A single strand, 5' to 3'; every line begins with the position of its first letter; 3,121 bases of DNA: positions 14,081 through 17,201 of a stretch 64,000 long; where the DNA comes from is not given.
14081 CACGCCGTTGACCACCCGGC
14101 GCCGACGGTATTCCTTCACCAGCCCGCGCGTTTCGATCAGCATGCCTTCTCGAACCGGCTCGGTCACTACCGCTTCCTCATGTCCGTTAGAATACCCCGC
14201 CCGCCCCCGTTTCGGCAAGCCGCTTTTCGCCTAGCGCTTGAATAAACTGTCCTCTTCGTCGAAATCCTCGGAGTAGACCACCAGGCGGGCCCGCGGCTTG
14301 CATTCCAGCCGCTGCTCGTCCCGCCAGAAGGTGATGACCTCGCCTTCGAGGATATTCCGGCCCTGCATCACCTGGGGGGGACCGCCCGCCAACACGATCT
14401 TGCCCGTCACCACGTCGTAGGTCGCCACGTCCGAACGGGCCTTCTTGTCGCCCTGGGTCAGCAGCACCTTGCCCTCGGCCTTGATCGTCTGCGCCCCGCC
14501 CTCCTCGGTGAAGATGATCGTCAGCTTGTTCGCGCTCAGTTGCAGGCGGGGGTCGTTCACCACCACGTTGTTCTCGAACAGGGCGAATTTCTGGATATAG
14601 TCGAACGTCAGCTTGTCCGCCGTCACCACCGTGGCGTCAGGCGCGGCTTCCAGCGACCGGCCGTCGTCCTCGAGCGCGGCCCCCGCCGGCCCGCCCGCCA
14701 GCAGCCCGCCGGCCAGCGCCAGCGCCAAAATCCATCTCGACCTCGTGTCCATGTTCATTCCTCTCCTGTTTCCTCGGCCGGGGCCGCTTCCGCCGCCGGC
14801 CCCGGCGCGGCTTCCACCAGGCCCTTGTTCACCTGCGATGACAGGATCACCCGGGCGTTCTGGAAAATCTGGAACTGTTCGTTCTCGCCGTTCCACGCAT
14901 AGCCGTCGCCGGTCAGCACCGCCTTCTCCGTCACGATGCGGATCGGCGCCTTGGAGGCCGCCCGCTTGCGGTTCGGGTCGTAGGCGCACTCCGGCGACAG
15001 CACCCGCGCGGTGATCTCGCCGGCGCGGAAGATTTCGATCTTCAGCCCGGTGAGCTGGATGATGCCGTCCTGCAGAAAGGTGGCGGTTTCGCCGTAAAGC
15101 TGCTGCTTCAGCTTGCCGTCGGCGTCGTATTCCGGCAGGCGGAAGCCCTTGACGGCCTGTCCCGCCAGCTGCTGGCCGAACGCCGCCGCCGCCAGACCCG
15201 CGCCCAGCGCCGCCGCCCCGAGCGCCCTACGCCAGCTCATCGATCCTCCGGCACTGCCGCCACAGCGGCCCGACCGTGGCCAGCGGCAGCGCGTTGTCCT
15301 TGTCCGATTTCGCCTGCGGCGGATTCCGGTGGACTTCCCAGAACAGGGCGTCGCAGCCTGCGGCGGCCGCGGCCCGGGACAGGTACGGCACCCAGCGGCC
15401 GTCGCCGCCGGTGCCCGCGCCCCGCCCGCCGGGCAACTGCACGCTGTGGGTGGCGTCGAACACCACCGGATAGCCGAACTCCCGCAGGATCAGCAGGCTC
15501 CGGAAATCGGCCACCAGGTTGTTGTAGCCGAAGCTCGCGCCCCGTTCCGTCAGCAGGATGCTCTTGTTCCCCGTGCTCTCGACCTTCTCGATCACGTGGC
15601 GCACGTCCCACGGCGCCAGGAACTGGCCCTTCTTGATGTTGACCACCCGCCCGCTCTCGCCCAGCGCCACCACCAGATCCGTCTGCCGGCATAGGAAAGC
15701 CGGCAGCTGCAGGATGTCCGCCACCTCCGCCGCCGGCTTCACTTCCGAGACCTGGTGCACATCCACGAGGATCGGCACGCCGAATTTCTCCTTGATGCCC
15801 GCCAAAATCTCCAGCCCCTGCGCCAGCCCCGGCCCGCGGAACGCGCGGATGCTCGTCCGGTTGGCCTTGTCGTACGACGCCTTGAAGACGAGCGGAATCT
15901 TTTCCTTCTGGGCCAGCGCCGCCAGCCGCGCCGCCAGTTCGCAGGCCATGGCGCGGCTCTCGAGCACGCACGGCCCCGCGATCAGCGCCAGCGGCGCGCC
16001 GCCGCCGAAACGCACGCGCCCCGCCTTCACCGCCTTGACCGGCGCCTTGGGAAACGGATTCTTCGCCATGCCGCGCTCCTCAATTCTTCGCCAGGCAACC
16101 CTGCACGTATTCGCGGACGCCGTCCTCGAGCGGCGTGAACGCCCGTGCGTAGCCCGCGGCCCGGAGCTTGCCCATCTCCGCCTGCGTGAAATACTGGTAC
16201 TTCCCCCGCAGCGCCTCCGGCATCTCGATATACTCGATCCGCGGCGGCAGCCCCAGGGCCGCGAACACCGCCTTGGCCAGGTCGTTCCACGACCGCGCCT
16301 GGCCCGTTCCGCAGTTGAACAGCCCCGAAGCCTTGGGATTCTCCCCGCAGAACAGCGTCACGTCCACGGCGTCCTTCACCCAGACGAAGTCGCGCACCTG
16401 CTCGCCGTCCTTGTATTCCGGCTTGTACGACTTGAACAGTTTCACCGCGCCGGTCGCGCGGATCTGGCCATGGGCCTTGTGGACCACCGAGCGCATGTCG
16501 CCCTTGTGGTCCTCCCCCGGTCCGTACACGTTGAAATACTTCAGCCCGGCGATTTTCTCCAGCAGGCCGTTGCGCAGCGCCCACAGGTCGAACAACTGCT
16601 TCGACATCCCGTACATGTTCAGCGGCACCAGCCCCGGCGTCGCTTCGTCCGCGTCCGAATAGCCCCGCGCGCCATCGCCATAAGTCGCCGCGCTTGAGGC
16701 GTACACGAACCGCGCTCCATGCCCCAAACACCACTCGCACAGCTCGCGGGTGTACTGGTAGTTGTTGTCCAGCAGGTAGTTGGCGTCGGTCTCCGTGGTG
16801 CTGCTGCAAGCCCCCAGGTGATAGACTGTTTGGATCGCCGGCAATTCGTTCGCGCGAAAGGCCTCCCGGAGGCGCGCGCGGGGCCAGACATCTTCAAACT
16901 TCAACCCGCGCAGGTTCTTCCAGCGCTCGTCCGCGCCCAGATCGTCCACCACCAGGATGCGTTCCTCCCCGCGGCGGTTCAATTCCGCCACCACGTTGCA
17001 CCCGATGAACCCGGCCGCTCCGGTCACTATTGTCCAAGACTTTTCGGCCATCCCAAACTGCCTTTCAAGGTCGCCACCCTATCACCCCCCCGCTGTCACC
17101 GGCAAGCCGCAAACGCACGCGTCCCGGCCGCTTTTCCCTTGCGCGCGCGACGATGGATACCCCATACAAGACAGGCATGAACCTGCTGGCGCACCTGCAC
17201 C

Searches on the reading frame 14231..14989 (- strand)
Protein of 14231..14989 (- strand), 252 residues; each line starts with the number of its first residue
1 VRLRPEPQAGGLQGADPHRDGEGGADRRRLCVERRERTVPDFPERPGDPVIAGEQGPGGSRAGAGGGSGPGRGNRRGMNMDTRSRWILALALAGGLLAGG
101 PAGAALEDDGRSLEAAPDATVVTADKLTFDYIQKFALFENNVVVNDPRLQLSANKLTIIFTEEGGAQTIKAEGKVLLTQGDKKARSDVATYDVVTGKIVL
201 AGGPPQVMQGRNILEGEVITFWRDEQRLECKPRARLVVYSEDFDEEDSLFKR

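Call 15: search_protein_families(library=pfam, proteins=[window:14231-14989:-], max_evalue=0.001)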
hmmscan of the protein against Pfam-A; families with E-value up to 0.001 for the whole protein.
window:14231-14989:- (252 aa): 1 family
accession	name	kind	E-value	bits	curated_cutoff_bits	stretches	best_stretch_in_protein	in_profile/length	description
PF03968.19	LptD_N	-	9.6e-13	48.8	20.4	1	122-226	2-112/113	LptA/(LptD N-terminal domain) LPS transport protein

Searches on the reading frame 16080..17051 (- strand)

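Call 15: search_protein_families(library=pfam, proteins=[window:16080-17051:-], max_evalue=0.001)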
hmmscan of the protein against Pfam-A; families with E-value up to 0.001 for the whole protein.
window:16080-17051:- (323 aa): 6 families
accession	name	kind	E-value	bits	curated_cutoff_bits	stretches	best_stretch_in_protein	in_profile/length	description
PF01370.27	Epimerase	-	1.9e-40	139.2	20.9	1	8-248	2-240/240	NAD dependent epimerase/dehydratase family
PF16363.11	GDP_Man_Dehyd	-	1e-17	65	27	1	8-269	1-269/332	GDP-mannose 4,6 dehydratase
PF01073.25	3Beta_HSD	-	8.6e-10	38.5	22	1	8-194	1-200/280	3-beta hydroxysteroid dehydrogenase/isomerase family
PF04321.23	RmlD_sub_bind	-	1.8e-09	37.6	27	1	8-273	4-239/287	RmlD substrate binding domain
PF07993.18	NAD_binding_4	-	2.2e-05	24.2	20.1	0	72-128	88-145/258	Male sterility protein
PF02719.21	Polysacc_synt_2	-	0.00013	21.7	20.2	0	142-273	133-254/293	Polysaccharide biosynthesis protein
